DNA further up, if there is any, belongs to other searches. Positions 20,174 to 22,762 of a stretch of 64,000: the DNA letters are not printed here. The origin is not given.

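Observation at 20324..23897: Two-gene operon: Fic/Doc-family protein followed by a PrimPol (AEP) - DExH SF2 helicase fusion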

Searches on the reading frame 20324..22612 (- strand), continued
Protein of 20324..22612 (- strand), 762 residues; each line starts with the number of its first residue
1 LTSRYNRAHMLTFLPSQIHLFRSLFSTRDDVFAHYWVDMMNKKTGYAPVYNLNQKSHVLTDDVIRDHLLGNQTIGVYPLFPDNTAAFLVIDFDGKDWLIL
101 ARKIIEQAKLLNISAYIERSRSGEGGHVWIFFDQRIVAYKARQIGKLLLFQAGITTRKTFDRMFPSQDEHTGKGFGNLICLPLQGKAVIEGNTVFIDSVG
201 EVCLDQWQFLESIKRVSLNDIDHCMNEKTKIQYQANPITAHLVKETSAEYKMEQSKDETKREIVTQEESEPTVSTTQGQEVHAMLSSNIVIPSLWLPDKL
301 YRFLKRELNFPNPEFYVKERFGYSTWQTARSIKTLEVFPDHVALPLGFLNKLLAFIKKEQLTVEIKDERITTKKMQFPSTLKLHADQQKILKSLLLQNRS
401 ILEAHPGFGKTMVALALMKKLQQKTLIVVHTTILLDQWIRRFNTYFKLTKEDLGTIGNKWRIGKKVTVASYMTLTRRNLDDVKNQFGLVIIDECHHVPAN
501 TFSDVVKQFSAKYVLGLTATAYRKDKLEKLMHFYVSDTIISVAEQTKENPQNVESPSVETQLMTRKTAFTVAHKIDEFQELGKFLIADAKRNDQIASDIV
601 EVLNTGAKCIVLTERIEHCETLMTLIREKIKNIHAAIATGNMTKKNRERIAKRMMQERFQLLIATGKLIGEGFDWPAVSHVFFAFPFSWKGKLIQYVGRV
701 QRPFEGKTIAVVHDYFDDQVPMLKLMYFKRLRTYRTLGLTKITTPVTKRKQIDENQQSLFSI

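Call 12: find_encoding_contigs(protein=window:20324-22612:-, flank=10000, max_places=6)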
Protein window:20324-22612:- (762 aa): no gene with exactly this product is on record in the collection.

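Call 13: find_encoding_contigs(protein=P0023, flank=6000, max_places=4)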
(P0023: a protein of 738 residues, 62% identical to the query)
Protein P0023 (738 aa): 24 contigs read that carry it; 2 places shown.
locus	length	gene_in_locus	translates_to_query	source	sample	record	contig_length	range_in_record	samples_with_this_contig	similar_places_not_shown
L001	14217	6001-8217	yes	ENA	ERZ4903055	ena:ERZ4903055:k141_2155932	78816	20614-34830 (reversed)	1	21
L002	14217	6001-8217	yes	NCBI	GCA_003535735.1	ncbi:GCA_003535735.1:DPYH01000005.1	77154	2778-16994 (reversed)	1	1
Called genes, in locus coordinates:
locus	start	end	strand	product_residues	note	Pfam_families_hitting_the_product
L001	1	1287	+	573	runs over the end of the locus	PF02543:Carbam_trans_N, PF00814:TsaD (faint), PF16861:Carbam_trans_C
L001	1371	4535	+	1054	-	PF25788:Ig_Rha78A_N (faint), PF13620:CarboxypepD_reg (weak)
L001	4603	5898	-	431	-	PF13173:AAA_14, PF13635:DUF4143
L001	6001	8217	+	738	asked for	PF22548:AEP-TOTE, PF00176:SNF2-rel_dom, PF00270:DEAD, PF04851:ResIII, PF00271:Helicase_C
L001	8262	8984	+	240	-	-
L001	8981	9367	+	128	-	PF19652:DUF6155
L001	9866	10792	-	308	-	-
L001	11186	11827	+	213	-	PF00160:Pro_isomerase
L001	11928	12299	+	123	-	PF04480:DUF559, PF18741:MTES_1575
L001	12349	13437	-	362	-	PF10432:bact-PGI_C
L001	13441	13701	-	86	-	-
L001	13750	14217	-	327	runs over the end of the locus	PF00512:HisKA, PF02518:HATPase_c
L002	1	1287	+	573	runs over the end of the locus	PF02543:Carbam_trans_N, PF00814:TsaD (faint), PF16861:Carbam_trans_C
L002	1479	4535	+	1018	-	PF25788:Ig_Rha78A_N (faint), PF13620:CarboxypepD_reg (weak)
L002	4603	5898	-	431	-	PF13173:AAA_14, PF13635:DUF4143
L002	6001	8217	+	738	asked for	PF22548:AEP-TOTE, PF00176:SNF2-rel_dom, PF00270:DEAD, PF04851:ResIII, PF00271:Helicase_C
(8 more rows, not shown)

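Call 14: find_encoding_contigs(protein=P0012, flank=6000, max_places=3)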
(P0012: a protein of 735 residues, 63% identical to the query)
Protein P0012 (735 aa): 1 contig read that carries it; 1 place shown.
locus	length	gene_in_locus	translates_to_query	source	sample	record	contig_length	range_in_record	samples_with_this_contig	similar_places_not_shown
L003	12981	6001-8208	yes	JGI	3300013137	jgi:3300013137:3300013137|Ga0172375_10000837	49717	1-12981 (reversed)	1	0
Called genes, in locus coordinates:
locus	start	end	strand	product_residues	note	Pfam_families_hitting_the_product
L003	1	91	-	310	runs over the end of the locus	PF00892:EamA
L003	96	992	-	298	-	PF00535:Glycos_transf_2, PF10111:Glyco_tranf_2_2 (weak)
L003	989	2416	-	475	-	PF09852:DUF2079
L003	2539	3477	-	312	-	PF02899:Phage_int_SAM_1, PF13102:Phage_int_SAM_5 (faint), PF00589:Phage_integrase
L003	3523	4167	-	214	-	PF13715:CarbopepD_reg_2 (faint)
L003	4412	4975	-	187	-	PF13302:Acetyltransf_3, PF00583:Acetyltransf_1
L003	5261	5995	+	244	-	-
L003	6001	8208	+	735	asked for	PF22548:AEP-TOTE, PF00176:SNF2-rel_dom (weak), PF00270:DEAD, PF04851:ResIII, PF00271:Helicase_C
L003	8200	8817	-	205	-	PF02661:Fic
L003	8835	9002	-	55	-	-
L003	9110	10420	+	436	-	PF00239:Resolvase, PF07508:Recombinase, PF13408:Zn_ribbon_recom (weak)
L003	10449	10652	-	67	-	PF11127:YgaP-like_TM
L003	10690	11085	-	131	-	PF13380:CoA_binding_2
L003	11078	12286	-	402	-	PF12704:MacB_PCD, PF02687:FtsX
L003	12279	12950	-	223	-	PF02463:SMC_N (faint), PF00005:ABC_tran, PF13304:AAA_21 (faint)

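Call 15: find_encoding_contigs(protein=P0107, flank=6000, max_places=3)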
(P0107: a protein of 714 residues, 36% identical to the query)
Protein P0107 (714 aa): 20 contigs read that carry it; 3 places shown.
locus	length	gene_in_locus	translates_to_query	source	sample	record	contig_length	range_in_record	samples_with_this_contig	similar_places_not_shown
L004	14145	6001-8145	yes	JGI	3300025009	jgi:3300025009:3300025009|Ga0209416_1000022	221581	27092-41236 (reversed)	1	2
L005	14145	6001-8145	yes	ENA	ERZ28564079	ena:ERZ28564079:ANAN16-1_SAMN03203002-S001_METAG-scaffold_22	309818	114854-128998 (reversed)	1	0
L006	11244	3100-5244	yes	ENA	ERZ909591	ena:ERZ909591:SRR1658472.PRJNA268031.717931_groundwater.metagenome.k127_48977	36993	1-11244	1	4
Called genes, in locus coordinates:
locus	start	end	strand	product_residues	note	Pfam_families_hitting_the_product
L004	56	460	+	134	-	PF03652:RuvX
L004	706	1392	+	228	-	PF00005:ABC_tran, PF20720:nSTAND3 (faint), PF13304:AAA_21 (faint)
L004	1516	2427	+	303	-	PF18075:FtsX_ECD, PF02687:FtsX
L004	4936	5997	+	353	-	PF02661:Fic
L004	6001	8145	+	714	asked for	PF22548:AEP-TOTE, PF04851:ResIII, PF00270:DEAD, PF00271:Helicase_C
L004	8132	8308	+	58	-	-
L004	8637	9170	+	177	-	-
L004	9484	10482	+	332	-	PF01841:Transglut_core (weak)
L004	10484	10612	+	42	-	-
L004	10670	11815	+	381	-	PF00656:Peptidase_C14 (weak)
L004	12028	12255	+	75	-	PF17253:DUF5320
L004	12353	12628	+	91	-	PF02001:DUF134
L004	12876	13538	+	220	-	PF02586:SRAP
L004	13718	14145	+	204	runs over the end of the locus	-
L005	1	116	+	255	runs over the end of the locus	PF00557:Peptidase_M24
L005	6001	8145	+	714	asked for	PF22548:AEP-TOTE, PF04851:ResIII, PF00270:DEAD, PF00271:Helicase_C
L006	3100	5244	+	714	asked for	PF22548:AEP-TOTE, PF04851:ResIII, PF00270:DEAD, PF00271:Helicase_C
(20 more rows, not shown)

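Call 20: find_related_loci(query=A1, collection=genome_contigs, flank=5000)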
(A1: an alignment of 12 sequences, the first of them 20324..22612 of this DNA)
Query A1 (762 aa) in genome_contigs; peptide patterns used: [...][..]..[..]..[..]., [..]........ (x = any residue, [..] = any of these).
600 stretches matched a pattern (row limit reached: there are more); 592 encode a relative of the query (tblastn E <= 1e-3); the best 80 are kept; 80 distinct loci.
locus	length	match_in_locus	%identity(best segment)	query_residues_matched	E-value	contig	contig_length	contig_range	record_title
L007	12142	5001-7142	49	15-760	0e+0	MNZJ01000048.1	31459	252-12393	MAG: Candidatus Peregrinibacteria bacterium CG2_30_44_17 cg2_3.0_scaffold_799_c, whole genome shotgun sequence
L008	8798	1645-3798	37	10-738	1e-148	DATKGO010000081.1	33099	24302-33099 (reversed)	MAG TPA_asm: Patescibacteria group bacterium isolate SMAG_U14553 k141_59798, whole genome shotgun sequence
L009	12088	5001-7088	36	14-737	2e-142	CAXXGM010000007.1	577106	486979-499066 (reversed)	MAG: Prolixibacteraceae bacterium isolate 74b81337-1c5f-4d61-b3f6-82e288d0e1f7 genome assembly, contig: contig_7, whole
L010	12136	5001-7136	35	8-737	4e-141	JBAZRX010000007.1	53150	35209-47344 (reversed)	MAG: Candidatus Paceibacterota bacterium isolate SO_2017_GW1_159 NODE_3219_length_53150_cov_1.244837_OW334_2017, whole g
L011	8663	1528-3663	34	10-738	2e-139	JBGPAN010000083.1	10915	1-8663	MAG: Bacteroidota bacterium isolate OBJ_0618_130150_128 k141_7887319_length_10915_cov_42.4348, whole genome shotgun sequ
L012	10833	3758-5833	36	17-738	3e-139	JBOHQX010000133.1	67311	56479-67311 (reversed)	MAG: bacterium isolate M3-S_metawrap_bin.56 k127_518893, whole genome shotgun sequence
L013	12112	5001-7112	34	16-737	1e-138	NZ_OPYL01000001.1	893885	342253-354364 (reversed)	Dysgonomonas sp. Marseille-P4361, whole genome shotgun sequence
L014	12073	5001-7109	34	17-734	7e-138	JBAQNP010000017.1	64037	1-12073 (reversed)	MAG: Candidatus Moraniibacteriota bacterium isolate MFD12002_ilm_asm_bin49 k127_61434, whole genome shotgun sequence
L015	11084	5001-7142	35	18-759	1e-137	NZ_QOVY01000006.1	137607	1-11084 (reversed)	Chryseobacterium sp. SC28 SC28_6, whole genome shotgun sequence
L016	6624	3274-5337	37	17-737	9e-138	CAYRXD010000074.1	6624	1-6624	MAG TPA_asm: uncultured Candidatus Saccharibacteria bacterium isolate binchicken_co125_168 genome assembly, contig: NODE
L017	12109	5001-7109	35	14-737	3e-136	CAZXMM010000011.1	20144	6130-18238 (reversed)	MAG TPA_asm: uncultured Gammaproteobacteria bacterium isolate SRP173033_co1_283 genome assembly, contig: NODE_4668_lengt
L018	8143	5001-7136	35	8-737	7e-135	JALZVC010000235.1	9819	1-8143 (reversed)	MAG: Flavobacteriaceae bacterium isolate g2_MAG_00017 g2_MAG_00017_000000000235, whole genome shotgun sequence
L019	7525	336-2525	34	11-752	4e-135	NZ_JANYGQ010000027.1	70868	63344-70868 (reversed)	MAG: Mucilaginibacter sp. isolate 341R_metabinner_5 341R_k141_235536, whole genome shotgun sequence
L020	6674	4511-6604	35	17-732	2e-134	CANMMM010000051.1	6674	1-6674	uncultured Aquimarina sp. isolate 821-3Z.fasta genome assembly, contig: NODE_51, whole genome shotgun sequence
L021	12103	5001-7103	35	10-737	4e-134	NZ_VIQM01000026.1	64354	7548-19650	Sphingobacterium cavernae strain 5.0403-2 NODE_20, whole genome shotgun sequence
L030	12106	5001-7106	35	10-737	7e-132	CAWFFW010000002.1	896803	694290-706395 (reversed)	MAG: uncultured Flavobacteriaceae bacterium isolate MFD03250.bin.1.1 genome assembly, contig: contig_3181, whole genome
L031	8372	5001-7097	34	17-735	2e-131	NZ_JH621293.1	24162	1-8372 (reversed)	Aquimarina agarilytica ZC1 Scaffold48, whole genome shotgun sequence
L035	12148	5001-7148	35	10-737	4e-130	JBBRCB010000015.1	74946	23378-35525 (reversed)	MAG: Chitinophagales bacterium isolate Co_metawrap_2381 Cmw_2381_k141_25850843_length_74946_cov_81.0000, whole genome sh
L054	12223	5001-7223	33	11-738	3e-127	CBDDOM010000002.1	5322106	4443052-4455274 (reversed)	MAG: Alphaproteobacteria bacterium isolate 78d396fd-9330-4943-9dc2-f94f35060de0 genome assembly, contig: contig_2, whole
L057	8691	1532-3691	33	3-737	3e-126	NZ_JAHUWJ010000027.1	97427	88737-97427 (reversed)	Chitinophaga sp. sic0106 NODE_27_length_97427_cov_39.803916, whole genome shotgun sequence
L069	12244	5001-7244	34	17-753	1e-124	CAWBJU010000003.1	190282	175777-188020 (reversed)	MAG: uncultured Acidobacteriota bacterium isolate MFD09206.bin.2.153 genome assembly, contig: contig_10579, whole genome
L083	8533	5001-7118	34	17-739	6e-123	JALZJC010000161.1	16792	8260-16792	MAG: Actinomycetota bacterium isolate MOJ bin30 SC8837-39_k127_2082132, whole genome shotgun sequence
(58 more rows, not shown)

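Call 34: search_protein_families(library=pfam, proteins=[L003:5261-5992:+, L001:8262-8981:+, L013:3921-4949:+, L030:3964-4986:+, L031:3965-5014:+, L009:3721-4965:+], max_evalue=0.01)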
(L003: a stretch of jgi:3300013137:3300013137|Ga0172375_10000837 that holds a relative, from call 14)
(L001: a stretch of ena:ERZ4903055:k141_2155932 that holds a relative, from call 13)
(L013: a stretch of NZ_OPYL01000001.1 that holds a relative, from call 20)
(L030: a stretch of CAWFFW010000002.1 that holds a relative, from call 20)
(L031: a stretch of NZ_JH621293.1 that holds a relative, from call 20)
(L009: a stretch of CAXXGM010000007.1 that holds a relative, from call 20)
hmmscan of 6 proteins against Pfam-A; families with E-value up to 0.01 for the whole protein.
L003:5261-5992:+ (244 aa): 0 families

L001:8262-8981:+ (240 aa): 0 families

L013:3921-4949:+ (343 aa): 1 family
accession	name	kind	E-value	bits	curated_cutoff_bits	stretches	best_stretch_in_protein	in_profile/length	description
PF13310.11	Virulence_RhuM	-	3.4e-111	371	33.7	1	66-311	1-249/252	Virulence protein RhuM family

L030:3964-4986:+ (341 aa): 0 families

L031:3965-5014:+ (350 aa): 2 families
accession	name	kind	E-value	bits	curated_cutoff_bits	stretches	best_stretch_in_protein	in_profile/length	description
PF06250.17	YhcG_C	-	4.4e-49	166.8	32.5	1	179-329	3-156/157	YhcG PDDEXK nuclease domain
PF17761.7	DUF1016_N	-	1.4e-47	161.7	32.8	1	14-150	1-137/137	DUF1016 N-terminal domain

L009:3721-4965:+ (415 aa): 2 families
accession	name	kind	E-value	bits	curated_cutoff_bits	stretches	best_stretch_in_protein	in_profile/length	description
PF07804.18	HipA_C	-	6.3e-51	173.5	30.5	1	180-387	1-207/213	HipA-like C-terminal domain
PF13657.11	Couple_hipA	-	0.0011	19.8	22.5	1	20-96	8-78/99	HipA N-terminal domain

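Call 37: search_solved_structures(query=window:20324-22609:-, max_evalue=0.001)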
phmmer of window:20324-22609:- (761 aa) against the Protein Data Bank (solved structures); distinct sequences matched with E-value up to 0.001: 19.
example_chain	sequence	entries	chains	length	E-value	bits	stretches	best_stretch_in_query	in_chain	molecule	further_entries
6p4f_A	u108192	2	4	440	3.1e-22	81.9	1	357-535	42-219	DNA-dependent ATPase XPBII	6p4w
5tnu_A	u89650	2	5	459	3.7e-22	81.7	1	357-535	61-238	DNA-dependent ATPase XPBII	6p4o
6p66_A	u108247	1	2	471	5.2e-22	81.2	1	375-535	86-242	DNA repair protein RAD25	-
2fwr_A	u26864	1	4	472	5.2e-22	81.2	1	375-535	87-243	DNA repair protein RAD25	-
2fz4_A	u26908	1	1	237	2e-17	66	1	375-525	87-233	DNA repair protein RAD25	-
2oca_A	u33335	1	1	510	8.3e-15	57.4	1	380-718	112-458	ATP-dependent DNA helicase uvsW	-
7nqd_A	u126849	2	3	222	3.1e-14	55.5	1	16-224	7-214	TPR_REGION domain-containing protein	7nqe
7nqf_A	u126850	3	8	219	3.6e-14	55.3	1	17-223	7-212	TPR_REGION domain-containing protein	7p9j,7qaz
7clg_A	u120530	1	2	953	9.6e-13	50.5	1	384-528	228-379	Putative helicase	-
6jde_B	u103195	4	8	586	1.5e-10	43.3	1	401-525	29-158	Putative DNA repair helicase RadD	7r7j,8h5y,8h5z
5fmf_1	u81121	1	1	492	4e-07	32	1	386-534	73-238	DNA REPAIR HELICASE RAD25, SSL2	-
5sva_Z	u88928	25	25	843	1.1e-06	30.5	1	386-533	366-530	DNA repair helicase RAD25 | General transcription and DNA repair factor IIH helicase subunit XPB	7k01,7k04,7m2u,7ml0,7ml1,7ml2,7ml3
5of4_A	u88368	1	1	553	1.9e-06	29.7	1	382-533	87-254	TFIIH basal transcription factor complex helicase XPB subunit,XPB,TFIIH basal transcriptio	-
8ebt_A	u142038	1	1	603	2.2e-06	29.5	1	382-533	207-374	General transcription and DNA repair factor IIH helicase subunit XPB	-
6nmi_A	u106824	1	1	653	2.5e-06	29.3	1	382-533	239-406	General transcription and DNA repair factor IIH helicase subunit XPB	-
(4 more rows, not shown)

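Call 49: search_protein_families(library=pfam, alignment_id=A3, max_evalue=0.001)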
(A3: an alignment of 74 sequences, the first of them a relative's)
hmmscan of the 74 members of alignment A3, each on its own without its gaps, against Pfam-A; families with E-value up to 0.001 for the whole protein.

A. member 1, L001:8262-8981:+ (240 aa): 0 families

B. families by the number of members that match (of 74 scanned): 60 families (the first 25 are shown)
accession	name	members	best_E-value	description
PF19570.5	DUF6088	2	1.4e-55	Family of unknown function (DUF6088)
PF00176.29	SNF2-rel_dom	2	5.9e-42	SNF2-related domain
PF00271.37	Helicase_C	2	1.8e-25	Helicase conserved C-terminal domain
PF19652.4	DUF6155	2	3.9e-19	Family of unknown function (DUF6155)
PF04851.21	ResIII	2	3e-10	Type III restriction enzyme, res subunit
PF03590.20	AsnA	1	8e-107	Aspartate-ammonia ligase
PF01207.24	Dus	1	6.4e-76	Dihydrouridine synthase (Dus)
PF13561.12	adh_short_C2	1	8.3e-61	Enoyl-(Acyl carrier protein) reductase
PF00724.26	Oxidored_FMN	1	6.8e-59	NADH:flavin oxidoreductase / NADH oxidase family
PF09617.15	Cas_GSU0053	1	5.5e-53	CRISPR-associated protein GSU0053 (Cas_GSU0053)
PF00106.31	adh_short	1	2.9e-44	short chain dehydrogenase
PF01259.24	SAICAR_synt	1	2.8e-41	SAICAR synthetase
PF01738.24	DLH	1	1.2e-38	Dienelactone hydrolase family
PF11535.13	Calci_bind_CcbP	1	6.6e-37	Calcium binding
PF05685.18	Uma2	1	1.2e-33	Putative restriction endonuclease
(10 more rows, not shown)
